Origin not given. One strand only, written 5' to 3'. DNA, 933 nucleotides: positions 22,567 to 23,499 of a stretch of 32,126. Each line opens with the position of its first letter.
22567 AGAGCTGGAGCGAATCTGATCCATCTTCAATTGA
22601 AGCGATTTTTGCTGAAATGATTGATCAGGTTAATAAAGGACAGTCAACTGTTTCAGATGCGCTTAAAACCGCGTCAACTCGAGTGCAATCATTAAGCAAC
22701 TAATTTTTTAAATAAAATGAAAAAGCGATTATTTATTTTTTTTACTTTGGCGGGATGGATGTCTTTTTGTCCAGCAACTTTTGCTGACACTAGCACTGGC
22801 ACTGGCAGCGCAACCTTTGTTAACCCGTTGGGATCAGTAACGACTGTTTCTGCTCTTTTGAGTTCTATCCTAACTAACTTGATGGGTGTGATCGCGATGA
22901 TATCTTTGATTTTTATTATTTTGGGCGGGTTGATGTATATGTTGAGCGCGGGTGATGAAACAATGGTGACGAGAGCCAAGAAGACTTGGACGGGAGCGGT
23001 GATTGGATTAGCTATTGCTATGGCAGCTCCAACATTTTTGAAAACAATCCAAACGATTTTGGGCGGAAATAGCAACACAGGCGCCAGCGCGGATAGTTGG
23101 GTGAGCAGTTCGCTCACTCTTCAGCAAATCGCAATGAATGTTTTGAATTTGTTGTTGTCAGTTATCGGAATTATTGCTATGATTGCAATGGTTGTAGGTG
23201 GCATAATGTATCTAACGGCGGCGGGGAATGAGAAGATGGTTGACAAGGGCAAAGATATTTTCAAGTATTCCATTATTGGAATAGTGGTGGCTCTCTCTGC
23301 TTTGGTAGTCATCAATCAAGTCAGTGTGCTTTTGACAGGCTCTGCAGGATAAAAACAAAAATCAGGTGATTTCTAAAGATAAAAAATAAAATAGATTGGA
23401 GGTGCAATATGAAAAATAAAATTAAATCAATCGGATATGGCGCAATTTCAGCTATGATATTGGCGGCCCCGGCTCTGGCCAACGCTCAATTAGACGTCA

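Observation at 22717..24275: Cluster of three paralogous TrbC/VirB2-like 'pilin' genes, one an internal tandem duplication, with no secretion machinery nearby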

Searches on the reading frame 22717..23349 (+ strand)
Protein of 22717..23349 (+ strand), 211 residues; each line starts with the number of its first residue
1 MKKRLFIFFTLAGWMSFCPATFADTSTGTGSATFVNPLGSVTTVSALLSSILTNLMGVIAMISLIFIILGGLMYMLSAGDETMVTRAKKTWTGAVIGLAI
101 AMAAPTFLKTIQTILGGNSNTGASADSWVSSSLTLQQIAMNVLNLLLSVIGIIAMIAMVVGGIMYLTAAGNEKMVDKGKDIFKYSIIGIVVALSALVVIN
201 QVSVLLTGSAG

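Call 3: search_protein_families(library=pfam, proteins=[window:22717-23349:+], max_evalue=1)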
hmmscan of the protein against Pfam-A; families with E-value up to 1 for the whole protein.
window:22717-23349:+ (211 aa): 7 families
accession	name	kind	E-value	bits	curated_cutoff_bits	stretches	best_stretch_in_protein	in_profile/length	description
PF18895.5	T4SS_pilin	-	3.1e-23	82.1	26.6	2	134-200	4-69/71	Type IV secretion system pilin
PF07843.16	DUF1634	-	0.0079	16.7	27.5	1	56-118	5-47/102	Protein of unknown function (DUF1634)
PF04746.17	DUF575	-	0.026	15.2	25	0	47-88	8-49/101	Protein of unknown function (DUF575)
PF05052.17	MerE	-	0.039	14.3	22.8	1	80-139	4-63/75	MerE protein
PF16479.10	DUF5056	-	0.31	11.8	28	0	45-92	33-78/93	Domain of unknown function (DUF5056)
PF02203.21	TarH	-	0.45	10.8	25.2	0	50-76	6-32/177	Tar ligand binding domain homologue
PF00507.24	Oxidored_q4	-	0.62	10.7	23.3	0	54-79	70-95/99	NADH-ubiquinone/plastoquinone oxidoreductase, chain 3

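Call 19: find_homologous_proteins(query=window:22717-23349:+)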
Query window:22717-23349:+ (211 aa): 271 proteins with E <= 0.001 among 2173 candidates; the best 120 are listed.
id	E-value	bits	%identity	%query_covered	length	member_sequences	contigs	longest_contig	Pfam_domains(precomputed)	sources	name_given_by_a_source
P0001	8.8e-110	383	100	93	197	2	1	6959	PF18895.6,PF04956.19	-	-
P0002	1.3e-80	288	73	95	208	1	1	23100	PF18895.6,PF04956.19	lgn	-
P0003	4.1e-80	286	74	97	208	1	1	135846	PF18895.6,PF04956.19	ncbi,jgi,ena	ncbi:MAG: hypothetical protein WC022_00880 [Parcubacteria group bacterium]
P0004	4.8e-80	286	70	98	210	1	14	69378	PF18895.6,PF04956.19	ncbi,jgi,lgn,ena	-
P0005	5.7e-80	286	71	99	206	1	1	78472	PF18895.6,PF04956.19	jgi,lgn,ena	-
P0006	1.3e-79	285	71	99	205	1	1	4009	PF18895.6,PF04956.19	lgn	-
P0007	3.0e-78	280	60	100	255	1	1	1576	PF18895.6,PF04956.19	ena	-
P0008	3.6e-78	280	73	93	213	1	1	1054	PF18895.6,PF04956.19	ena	-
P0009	7.5e-77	276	74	83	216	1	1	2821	PF18895.6,PF04956.19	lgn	-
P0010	1.3e-76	275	77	86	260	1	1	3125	PF18895.6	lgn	-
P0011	3.1e-76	274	76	84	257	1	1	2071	PF18895.6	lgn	-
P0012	6.1e-74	266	74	84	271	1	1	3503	PF18895.6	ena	-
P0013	4.0e-73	263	70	89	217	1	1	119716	PF18895.6,PF04956.19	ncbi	-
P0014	7.3e-70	253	68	87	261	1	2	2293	PF18895.6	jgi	-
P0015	1.4e-67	245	70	84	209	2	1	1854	PF07843.17,PF18895.6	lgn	-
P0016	6.8e-67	243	70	82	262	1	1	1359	PF18895.6,PF04956.19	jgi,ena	-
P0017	1.4e-65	239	68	82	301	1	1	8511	PF18895.6,PF04956.19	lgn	-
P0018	3.3e-65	238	63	91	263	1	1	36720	PF18895.6,PF04956.19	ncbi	-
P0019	6.1e-64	233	65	82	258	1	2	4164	PF18895.6,PF04956.19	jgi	jgi:hypothetical protein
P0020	6.8e-64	233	62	93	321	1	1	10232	PF18895.6,PF04956.19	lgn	-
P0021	8.8e-64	233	62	91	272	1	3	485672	PF18895.6,PF04956.19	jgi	jgi:TRAP-type C4-dicarboxylate transport system permease small subunit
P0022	1.3e-63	232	68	82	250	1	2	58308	PF18895.6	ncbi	-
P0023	1.6e-63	232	64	81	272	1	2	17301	PF18895.6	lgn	-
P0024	2.5e-63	231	63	90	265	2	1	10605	PF18895.6,PF04956.19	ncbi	-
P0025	8.8e-63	230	66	84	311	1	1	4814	PF18895.6,PF04956.19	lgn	-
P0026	2.7e-62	228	63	86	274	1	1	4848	PF18895.6,PF04956.19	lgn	-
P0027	4.3e-62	227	64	88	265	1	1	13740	PF18895.6,PF04956.19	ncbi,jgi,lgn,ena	-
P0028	4.3e-62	227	57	100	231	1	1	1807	PF18895.6,PF04956.19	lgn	-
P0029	4.4e-62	227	58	90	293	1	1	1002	PF18895.6,PF04956.19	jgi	-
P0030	4.5e-62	227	62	87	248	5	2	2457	PF18895.6,PF04956.19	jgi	-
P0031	7.1e-62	227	65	84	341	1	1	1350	PF18895.6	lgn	-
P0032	9.8e-62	226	59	90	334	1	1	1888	PF18895.6,PF04956.19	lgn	-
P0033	2.1e-61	225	66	82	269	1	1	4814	PF18895.6,PF04956.19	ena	-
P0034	2.4e-61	225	65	82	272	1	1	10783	PF18895.6,PF04956.19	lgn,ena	-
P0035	3.4e-61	224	64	87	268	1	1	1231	PF18895.6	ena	-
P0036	1.0e-60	223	64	86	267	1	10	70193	PF18895.6,PF04956.19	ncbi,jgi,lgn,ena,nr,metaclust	ncbi:MAG: hypothetical protein US30_C0012G0011 [Candidatus Moranbacteria bacterium GW2011_GWF2_36_83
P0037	2.7e-60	222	61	90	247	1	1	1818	PF18895.6,PF04956.19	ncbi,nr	ncbi:MAG TPA: hypothetical protein ENL05_00380 [Candidatus Moranbacteria bacterium]|nr:hypothetical 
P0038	3.2e-60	221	62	82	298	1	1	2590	PF18895.6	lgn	-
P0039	5.9e-60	220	66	82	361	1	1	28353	PF18895.6,PF04956.19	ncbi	ncbi:MAG: pilin [Candidatus Moraniibacteriota bacterium]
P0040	6.0e-60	220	60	89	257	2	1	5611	PF18895.6,PF04956.19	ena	-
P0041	7.9e-60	220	63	82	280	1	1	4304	PF18895.6,PF04956.19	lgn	-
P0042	9.4e-60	220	61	87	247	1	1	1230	PF18895.6,PF04956.19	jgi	-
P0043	1.5e-59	219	63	82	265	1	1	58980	PF18895.6,PF04956.19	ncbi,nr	ncbi:MAG: pilin [bacterium]|nr:pilin [bacterium]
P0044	2.2e-59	219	62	84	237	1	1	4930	PF18895.6,PF04956.19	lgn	-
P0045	6.0e-59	217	63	82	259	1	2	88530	PF18895.6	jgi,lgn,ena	jgi:hypothetical protein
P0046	7.2e-59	217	62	82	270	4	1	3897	PF18895.6,PF04956.19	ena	-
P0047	2.9e-58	215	61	83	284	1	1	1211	PF18895.6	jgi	jgi:hypothetical protein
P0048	4.2e-58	214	77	64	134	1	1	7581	PF18895.6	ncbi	-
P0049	4.5e-58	214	60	87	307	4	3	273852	PF18895.6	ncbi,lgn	-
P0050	4.9e-58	214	61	82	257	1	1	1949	PF18895.6,PF04956.19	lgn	-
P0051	8.9e-58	213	59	82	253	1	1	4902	PF18895.6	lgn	-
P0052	1.2e-57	213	59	83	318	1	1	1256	PF18895.6,PF04956.19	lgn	-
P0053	2.2e-57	212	60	83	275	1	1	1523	PF18895.6,PF04956.19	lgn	-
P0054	3.2e-57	212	60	91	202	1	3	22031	PF18895.6,PF04956.19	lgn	-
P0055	2.7e-56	209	61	82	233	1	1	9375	PF18895.6,PF04956.19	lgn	-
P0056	6.2e-56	207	59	90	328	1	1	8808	PF18895.6,PF04956.19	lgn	-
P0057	7.0e-56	207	60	86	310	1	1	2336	PF18895.6,PF04956.19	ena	-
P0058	1.3e-55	206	56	91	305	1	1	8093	PF18895.6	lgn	-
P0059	1.4e-55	206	61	83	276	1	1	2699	PF18895.6,PF04956.19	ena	-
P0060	3.2e-55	205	60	88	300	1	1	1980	PF18895.6,PF04956.19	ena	-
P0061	4.7e-55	205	60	83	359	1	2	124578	PF18895.6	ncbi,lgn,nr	ncbi:MAG: pilin [Candidatus Pacebacteria bacterium]|nr:pilin [Candidatus Paceibacterota bacterium] M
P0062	1.3e-54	203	59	89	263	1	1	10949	PF18895.6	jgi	jgi:hypothetical protein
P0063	2.6e-54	202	56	95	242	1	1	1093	PF18895.6,PF04956.19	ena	-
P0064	5.6e-54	201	60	89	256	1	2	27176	PF18895.6,PF04956.19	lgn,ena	-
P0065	6.6e-54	201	60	85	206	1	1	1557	PF18895.6,PF04956.19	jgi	jgi:cytochrome bd-type quinol oxidase subunit 2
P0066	7.4e-54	201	67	72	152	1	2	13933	PF18895.6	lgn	-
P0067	9.3e-54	200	60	86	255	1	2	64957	PF18895.6,PF04956.19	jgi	jgi:hypothetical protein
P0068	1.3e-53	200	57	95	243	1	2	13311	PF18895.6,PF04956.19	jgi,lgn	-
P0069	2.0e-52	196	60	83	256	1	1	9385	PF18895.6,PF04956.19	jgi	jgi:hypothetical protein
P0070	1.4e-50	190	59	83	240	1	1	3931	PF18895.6,PF04956.19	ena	-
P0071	2.4e-50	189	58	83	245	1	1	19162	PF18895.6,PF04956.19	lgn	-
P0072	2.6e-50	189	56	83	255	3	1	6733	PF18895.6,PF04956.19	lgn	-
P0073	2.9e-50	189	58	86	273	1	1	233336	PF18895.6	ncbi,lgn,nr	ncbi:MAG: hypothetical protein Q7T51_01510 [Candidatus Moranbacteria bacterium]|nr:hypothetical prot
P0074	5.6e-50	188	53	95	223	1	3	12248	PF18895.6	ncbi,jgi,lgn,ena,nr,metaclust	ncbi:MAG: hypothetical protein UT50_C0017G0016 [Candidatus Moranbacteria bacterium GW2011_GWA2_39_41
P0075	1.0e-49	187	57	83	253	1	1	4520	PF18895.6,PF04956.19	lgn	-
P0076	1.0e-49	187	57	84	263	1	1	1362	PF18895.6,PF04956.19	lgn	-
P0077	1.4e-49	187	55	92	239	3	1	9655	PF18895.6,PF04956.19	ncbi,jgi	-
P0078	1.4e-49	187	57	83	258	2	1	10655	PF18895.6,PF04956.19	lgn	-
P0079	1.4e-49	187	53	92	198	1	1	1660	PF18895.6,PF04956.19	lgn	-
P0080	1.6e-49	186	55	90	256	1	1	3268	PF18895.6,PF04956.19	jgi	jgi:hypothetical protein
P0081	2.0e-49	186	54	90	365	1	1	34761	PF18895.6,PF04956.19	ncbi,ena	-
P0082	2.2e-49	186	58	83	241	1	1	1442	PF18895.6,PF04956.19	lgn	-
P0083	3.1e-49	186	53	91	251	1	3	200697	PF18895.6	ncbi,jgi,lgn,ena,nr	ncbi:MAG TPA: TrbC/VirB2 family protein [Candidatus Moranbacteria bacterium]|nr:TrbC/VirB2 family pr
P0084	3.7e-49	185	51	93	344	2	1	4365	PF18895.6,PF04956.19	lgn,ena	-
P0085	1.1e-48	184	54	90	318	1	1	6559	PF18895.6,PF04956.19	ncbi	-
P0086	1.5e-48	183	57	86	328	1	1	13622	PF18895.6,PF04956.19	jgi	-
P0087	1.7e-48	183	52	99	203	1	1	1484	PF18895.6,PF04956.19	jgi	jgi:hypothetical protein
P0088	1.8e-48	183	55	87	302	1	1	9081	PF18895.6,PF04956.19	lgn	-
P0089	1.9e-48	183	56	84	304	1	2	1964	PF18895.6,PF04956.19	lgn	-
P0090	3.2e-48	182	53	83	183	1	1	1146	PF18895.6,PF04956.19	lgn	-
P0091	3.9e-48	182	51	86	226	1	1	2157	PF18895.6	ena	-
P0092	4.2e-48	182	51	86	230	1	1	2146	PF18895.6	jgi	-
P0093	4.2e-48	182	55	86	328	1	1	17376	PF18895.6,PF04956.19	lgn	-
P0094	4.4e-48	182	53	92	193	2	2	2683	PF18895.6,PF04956.19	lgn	-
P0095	4.6e-48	182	53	87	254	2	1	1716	PF18895.6,PF04956.19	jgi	-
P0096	6.1e-48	181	53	83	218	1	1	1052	PF18895.6,PF04956.19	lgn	-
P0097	8.0e-48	181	57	82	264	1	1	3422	PF18895.6,PF04956.19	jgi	jgi:hypothetical protein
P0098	9.1e-48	181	56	83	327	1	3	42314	PF18895.6,PF04956.19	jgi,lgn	jgi:TRAP-type C4-dicarboxylate transport system permease small subunit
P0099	1.5e-47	180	56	86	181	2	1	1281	PF18895.6,PF04956.19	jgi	jgi:TRAP-type C4-dicarboxylate transport system permease small subunit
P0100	1.7e-47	180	57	84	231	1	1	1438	PF18895.6,PF04956.19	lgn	-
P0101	2.5e-47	179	57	89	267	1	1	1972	PF18895.6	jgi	jgi:hypothetical protein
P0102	4.6e-47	178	50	97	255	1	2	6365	PF18895.6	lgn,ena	-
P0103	5.0e-47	178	55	83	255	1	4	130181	PF18895.6,PF04956.19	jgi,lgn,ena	-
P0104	1.4e-46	177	53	88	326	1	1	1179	PF18895.6,PF04956.19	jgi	jgi:hypothetical protein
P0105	3.9e-46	175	53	82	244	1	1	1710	PF18895.6,PF04956.19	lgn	-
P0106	9.5e-46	174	52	83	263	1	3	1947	PF18895.6,PF04956.19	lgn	-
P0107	9.9e-46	174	53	90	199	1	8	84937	PF18895.6,PF04956.19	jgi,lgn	-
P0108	1.0e-45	174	55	83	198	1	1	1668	PF18895.6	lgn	-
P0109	1.0e-45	174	51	84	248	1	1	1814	PF18895.6,PF04956.19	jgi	jgi:hypothetical protein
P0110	1.2e-45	174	48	99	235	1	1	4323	PF18895.6,PF04956.19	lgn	-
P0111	1.2e-45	174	53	83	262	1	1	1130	PF18895.6,PF04956.19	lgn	-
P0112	1.6e-45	173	47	98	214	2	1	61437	PF18895.6,PF04956.19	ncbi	-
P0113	1.7e-45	173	55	83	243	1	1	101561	PF18895.6,PF04956.19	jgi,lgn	jgi:type IV secretory pathway VirB2 component (pilin)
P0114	1.9e-45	173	52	89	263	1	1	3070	PF18895.6,PF04956.19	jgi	jgi:hypothetical protein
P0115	2.4e-45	173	53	83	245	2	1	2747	PF18895.6,PF04956.19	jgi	-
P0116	4.3e-45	172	52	83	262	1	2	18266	PF18895.6,PF04956.19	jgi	-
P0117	1.8e-44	170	47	90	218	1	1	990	PF18895.6,PF04956.19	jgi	jgi:type IV secretory pathway VirB2 component (pilin)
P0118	2.5e-44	170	51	96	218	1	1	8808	PF18895.6,PF18303.8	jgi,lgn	jgi:hypothetical protein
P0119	3.6e-44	169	53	84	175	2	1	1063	PF18895.6,PF04956.19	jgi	-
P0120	7.5e-44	168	49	90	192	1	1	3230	PF04290.19,PF18895.6,PF04956.19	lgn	-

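Call 20: find_encoding_contigs(protein=window:22717-23349:+, flank=10000)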
Protein window:22717-23349:+ (211 aa): 2 contigs read that carry it; 1 place shown.
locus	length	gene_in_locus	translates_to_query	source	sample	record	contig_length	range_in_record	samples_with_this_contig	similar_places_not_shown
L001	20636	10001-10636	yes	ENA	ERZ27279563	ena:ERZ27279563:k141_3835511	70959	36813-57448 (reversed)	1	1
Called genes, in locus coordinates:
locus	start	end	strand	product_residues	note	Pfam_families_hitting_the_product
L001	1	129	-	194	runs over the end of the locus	PF03167:UDG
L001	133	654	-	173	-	PF00149:Metallophos (weak), PF12850:Metallophos_2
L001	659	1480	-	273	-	PF01261:AP_endonuc_2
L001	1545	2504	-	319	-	PF01368:DHH, PF02272:DHHA1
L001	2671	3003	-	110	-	PF02033:RBFA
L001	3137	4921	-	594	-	PF04760:IF2_N, PF00009:GTP_EFTU, PF01926:MMR_HSR1, PF02421:FeoB_N (weak), PF09439:SRPRB (faint), PF22042:EF-G_D2, PF03144:GTP_EFTU_D2 (faint), PF11987:IF-2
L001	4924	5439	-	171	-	PF14584:DUF4446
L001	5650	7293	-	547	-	PF00118:Cpn60_TCP1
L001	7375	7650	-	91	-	PF00166:Cpn10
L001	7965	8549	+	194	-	PF01209:Ubie_methyltran (weak), PF13847:Methyltransf_31, PF08241:Methyltransf_11, PF08242:Methyltransf_12, PF13649:Methyltransf_25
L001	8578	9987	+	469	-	PF01547:SBP_bac_1, PF13416:SBP_bac_8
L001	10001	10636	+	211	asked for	PF18895:T4SS_pilin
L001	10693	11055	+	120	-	PF18895:T4SS_pilin (weak)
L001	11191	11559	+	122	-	PF18895:T4SS_pilin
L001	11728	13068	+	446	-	PF08529:NusA_N, PF00575:S1 (weak), PF13184:KH_NusA_1st, PF26594:KH_NusA_2nd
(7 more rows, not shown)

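Call 22: find_encoding_contigs(protein=P0003, flank=10000, max_places=2)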
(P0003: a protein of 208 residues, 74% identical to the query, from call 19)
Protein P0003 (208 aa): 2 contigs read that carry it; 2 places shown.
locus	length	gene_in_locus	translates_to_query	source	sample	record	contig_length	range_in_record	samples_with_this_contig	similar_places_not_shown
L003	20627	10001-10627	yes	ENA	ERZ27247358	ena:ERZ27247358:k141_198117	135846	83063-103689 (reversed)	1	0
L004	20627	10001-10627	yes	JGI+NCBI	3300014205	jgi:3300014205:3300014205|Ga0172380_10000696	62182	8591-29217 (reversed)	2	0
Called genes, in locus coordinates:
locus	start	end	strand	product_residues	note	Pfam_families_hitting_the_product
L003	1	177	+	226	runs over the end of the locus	PF01555:N6_N4_Mtase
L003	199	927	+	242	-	PF02353:CMAS, PF13489:Methyltransf_23, PF01209:Ubie_methyltran, PF05175:MTS (weak), PF13847:Methyltransf_31, PF08241:Methyltransf_11, PF08242:Methyltransf_12, PF13649:Methyltransf_25, +1 more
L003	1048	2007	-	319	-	PF01368:DHH, PF02272:DHHA1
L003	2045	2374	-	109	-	PF02033:RBFA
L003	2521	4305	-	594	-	PF04760:IF2_N, PF00009:GTP_EFTU, PF01926:MMR_HSR1, PF02421:FeoB_N (weak), PF22042:EF-G_D2, PF03144:GTP_EFTU_D2 (faint), PF11987:IF-2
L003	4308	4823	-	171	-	PF14584:DUF4446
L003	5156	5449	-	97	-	-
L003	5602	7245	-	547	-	PF00118:Cpn60_TCP1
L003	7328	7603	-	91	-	PF00166:Cpn10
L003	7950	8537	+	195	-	PF01209:Ubie_methyltran (weak), PF13489:Methyltransf_23, PF05175:MTS (weak), PF13847:Methyltransf_31, PF08241:Methyltransf_11, PF08242:Methyltransf_12, PF13649:Methyltransf_25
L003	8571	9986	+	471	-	PF01547:SBP_bac_1, PF13416:SBP_bac_8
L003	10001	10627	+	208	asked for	PF04956:TrbC (weak), PF18895:T4SS_pilin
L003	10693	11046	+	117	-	PF18895:T4SS_pilin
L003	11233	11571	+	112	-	PF18895:T4SS_pilin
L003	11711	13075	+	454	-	PF08529:NusA_N, PF00575:S1 (weak), PF13184:KH_NusA_1st, PF26594:KH_NusA_2nd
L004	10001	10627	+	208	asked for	PF04956:TrbC (weak), PF18895:T4SS_pilin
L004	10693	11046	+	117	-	PF18895:T4SS_pilin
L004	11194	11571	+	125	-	PF18895:T4SS_pilin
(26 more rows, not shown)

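Call 23: find_encoding_contigs(protein=P0021, flank=10000, max_places=2)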
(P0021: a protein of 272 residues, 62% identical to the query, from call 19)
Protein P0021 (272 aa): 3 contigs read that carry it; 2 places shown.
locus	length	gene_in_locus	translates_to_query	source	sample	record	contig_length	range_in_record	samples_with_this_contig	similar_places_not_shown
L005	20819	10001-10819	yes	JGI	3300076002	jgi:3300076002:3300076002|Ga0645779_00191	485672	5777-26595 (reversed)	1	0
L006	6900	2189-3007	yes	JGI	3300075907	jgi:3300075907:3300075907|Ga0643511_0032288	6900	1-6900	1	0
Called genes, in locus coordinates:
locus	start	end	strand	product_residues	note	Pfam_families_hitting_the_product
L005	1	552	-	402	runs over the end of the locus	PF04932:Wzy_C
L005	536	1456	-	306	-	PF04932:Wzy_C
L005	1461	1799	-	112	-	-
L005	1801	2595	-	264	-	PF00535:Glycos_transf_2, PF13641:Glyco_tranf_2_3, PF13632:Glyco_trans_2_3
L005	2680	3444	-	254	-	PF00535:Glycos_transf_2, PF13641:Glyco_tranf_2_3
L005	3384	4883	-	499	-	PF01943:Polysacc_synt, PF13440:Polysacc_synt_3, PF01554:MatE (weak)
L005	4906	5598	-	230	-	PF11987:IF-2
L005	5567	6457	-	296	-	PF00009:GTP_EFTU, PF01926:MMR_HSR1, PF02421:FeoB_N (weak), PF09439:SRPRB (faint), PF22042:EF-G_D2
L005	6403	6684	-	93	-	PF04760:IF2_N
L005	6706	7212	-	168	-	PF14584:DUF4446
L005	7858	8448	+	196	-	PF13489:Methyltransf_23 (weak), PF01209:Ubie_methyltran, PF05175:MTS (weak), PF01728:FtsJ (weak), PF13847:Methyltransf_31, PF08241:Methyltransf_11, PF08242:Methyltransf_12, PF13649:Methyltransf_25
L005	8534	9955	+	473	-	PF01547:SBP_bac_1, PF13416:SBP_bac_8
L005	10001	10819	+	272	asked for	PF04956:TrbC (weak), PF18895:T4SS_pilin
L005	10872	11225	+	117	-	PF18895:T4SS_pilin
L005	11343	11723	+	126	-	PF18895:T4SS_pilin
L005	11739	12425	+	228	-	PF18895:T4SS_pilin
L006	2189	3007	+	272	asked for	PF04956:TrbC (weak), PF18895:T4SS_pilin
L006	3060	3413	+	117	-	PF18895:T4SS_pilin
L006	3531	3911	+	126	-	PF18895:T4SS_pilin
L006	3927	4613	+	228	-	PF18895:T4SS_pilin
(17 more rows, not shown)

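Call 31: list_cluster_members(proteins=[P0036, P0074, P0083, P0003])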
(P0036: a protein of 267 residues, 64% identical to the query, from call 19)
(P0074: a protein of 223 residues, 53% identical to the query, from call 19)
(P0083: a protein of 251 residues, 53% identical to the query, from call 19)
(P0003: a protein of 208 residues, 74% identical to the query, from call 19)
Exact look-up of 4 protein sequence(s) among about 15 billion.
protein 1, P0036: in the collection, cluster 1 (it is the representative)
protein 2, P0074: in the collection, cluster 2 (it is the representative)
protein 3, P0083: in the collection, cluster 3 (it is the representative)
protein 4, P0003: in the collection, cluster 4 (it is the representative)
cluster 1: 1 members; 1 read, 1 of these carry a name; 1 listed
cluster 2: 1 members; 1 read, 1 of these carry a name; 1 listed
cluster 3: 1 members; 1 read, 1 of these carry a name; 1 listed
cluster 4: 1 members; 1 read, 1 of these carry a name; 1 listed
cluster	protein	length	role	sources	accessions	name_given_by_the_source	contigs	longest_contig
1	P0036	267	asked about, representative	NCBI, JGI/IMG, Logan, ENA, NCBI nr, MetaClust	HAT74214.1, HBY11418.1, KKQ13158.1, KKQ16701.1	MAG: hypothetical protein US30_C0012G0011 [Candidatus Moranbacteria bacterium ... | MAG: hypothetical protein US27_C0015G0016 [Candidatus Moranbacteria bacterium ... | status=active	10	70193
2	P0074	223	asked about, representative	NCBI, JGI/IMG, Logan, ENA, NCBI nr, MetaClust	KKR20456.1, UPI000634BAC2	MAG: hypothetical protein UT50_C0017G0016 [Candidatus Moranbacteria bacterium ... | status=active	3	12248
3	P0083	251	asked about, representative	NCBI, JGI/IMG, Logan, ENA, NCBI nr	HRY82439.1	MAG TPA: TrbC/VirB2 family protein [Candidatus Moranbacteria bacterium] | TrbC/VirB2 family protein [Candidatus Moranbacteria bacterium]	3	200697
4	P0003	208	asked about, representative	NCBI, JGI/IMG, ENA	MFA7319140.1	MAG: hypothetical protein WC022_00880 [Parcubacteria group bacterium]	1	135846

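Call 34: find_encoding_contigs(protein=P0036, flank=10000, max_places=2)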
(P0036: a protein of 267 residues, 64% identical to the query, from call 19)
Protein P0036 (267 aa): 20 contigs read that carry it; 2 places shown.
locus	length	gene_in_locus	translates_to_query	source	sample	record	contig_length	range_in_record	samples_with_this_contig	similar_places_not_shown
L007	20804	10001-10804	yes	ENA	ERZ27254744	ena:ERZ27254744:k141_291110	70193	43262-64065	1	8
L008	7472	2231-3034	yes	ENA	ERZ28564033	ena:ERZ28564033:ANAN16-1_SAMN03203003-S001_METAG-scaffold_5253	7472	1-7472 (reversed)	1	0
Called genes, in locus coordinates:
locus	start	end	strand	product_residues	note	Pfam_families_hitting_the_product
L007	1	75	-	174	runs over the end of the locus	PF00149:Metallophos, PF12850:Metallophos_2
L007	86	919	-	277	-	PF01978:TrmB, PF13545:HTH_Crp_2 (weak)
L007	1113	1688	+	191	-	-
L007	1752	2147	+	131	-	-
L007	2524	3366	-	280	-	PF01261:AP_endonuc_2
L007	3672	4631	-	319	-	PF01368:DHH, PF02272:DHHA1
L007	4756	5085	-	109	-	PF02033:RBFA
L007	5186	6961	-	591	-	PF04760:IF2_N, PF00009:GTP_EFTU, PF01926:MMR_HSR1, PF14578:GTP_EFTU_D4 (faint), PF22042:EF-G_D2, PF03144:GTP_EFTU_D2 (faint), PF11987:IF-2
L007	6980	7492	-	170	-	PF14584:DUF4446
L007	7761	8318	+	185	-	PF01728:FtsJ (weak), PF01209:Ubie_methyltran, PF05175:MTS (weak), PF13847:Methyltransf_31, PF08241:Methyltransf_11, PF08242:Methyltransf_12, PF13649:Methyltransf_25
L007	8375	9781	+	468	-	PF01547:SBP_bac_1, PF13416:SBP_bac_8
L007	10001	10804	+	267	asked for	PF04956:TrbC (weak), PF18895:T4SS_pilin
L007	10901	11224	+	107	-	PF18895:T4SS_pilin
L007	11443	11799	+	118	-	PF18895:T4SS_pilin (weak)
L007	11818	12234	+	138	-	PF18895:T4SS_pilin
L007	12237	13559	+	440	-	PF18895:T4SS_pilin (weak)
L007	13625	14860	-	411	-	-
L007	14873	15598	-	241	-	-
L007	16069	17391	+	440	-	PF08529:NusA_N, PF00575:S1, PF13184:KH_NusA_1st, PF26594:KH_NusA_2nd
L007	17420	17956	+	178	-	PF00719:Pyrophosphatase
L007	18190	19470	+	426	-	PF05697:Trigger_N, PF00254:FKBP_C, PF05698:Trigger_C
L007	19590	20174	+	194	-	PF00574:CLP_protease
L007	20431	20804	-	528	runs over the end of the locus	PF01676:Metalloenzyme, PF06415:iPGM_N, PF01663:Phosphodiest (weak)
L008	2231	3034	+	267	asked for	PF04956:TrbC (weak), PF18895:T4SS_pilin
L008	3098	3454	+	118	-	PF18895:T4SS_pilin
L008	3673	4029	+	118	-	PF18895:T4SS_pilin (weak)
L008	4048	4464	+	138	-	PF18895:T4SS_pilin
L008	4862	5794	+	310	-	PF18895:T4SS_pilin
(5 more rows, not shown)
